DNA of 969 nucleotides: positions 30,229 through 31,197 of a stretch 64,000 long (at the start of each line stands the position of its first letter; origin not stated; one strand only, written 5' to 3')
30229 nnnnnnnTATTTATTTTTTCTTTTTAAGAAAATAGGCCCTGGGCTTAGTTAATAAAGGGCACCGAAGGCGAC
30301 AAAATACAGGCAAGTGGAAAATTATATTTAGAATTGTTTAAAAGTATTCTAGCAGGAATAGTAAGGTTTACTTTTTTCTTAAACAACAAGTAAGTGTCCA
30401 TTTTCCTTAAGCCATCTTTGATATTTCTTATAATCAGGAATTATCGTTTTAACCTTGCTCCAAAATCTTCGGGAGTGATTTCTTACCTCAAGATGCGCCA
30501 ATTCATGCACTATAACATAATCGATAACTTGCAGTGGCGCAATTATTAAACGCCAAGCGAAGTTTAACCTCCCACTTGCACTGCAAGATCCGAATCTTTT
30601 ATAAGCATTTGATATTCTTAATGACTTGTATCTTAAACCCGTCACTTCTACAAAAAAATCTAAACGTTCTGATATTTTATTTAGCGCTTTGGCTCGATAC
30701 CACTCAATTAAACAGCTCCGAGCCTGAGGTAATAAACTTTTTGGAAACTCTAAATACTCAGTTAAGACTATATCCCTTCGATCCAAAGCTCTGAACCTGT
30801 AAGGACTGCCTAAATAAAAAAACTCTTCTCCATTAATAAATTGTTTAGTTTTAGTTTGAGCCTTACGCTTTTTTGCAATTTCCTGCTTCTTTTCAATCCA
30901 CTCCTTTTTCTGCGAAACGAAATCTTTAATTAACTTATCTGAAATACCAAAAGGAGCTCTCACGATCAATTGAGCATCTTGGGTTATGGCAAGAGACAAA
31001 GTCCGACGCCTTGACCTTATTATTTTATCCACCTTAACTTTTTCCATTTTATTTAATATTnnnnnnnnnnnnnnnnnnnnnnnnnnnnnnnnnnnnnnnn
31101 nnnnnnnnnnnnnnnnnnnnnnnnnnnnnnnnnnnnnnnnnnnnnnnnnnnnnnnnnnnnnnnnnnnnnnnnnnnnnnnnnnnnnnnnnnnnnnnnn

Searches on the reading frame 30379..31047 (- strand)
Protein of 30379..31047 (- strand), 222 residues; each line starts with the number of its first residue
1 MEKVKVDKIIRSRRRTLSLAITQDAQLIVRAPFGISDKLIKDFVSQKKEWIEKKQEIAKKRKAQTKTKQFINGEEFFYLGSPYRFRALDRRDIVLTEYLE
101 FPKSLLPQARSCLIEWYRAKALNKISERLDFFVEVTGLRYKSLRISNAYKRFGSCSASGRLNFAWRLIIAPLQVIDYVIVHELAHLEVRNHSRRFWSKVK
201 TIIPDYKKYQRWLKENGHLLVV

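Call 21: search_protein_families(library=pfam, proteins=[window:30379-31047:-], max_evalue=0.0001)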
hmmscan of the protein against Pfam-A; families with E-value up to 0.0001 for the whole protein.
window:30379-31047:- (222 aa): 1 family
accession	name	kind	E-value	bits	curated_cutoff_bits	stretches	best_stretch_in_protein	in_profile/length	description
PF01863.23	YgjP-like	-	1.8e-55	188.6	26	1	15-216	1-207/207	YgjP-like, metallopeptidase domain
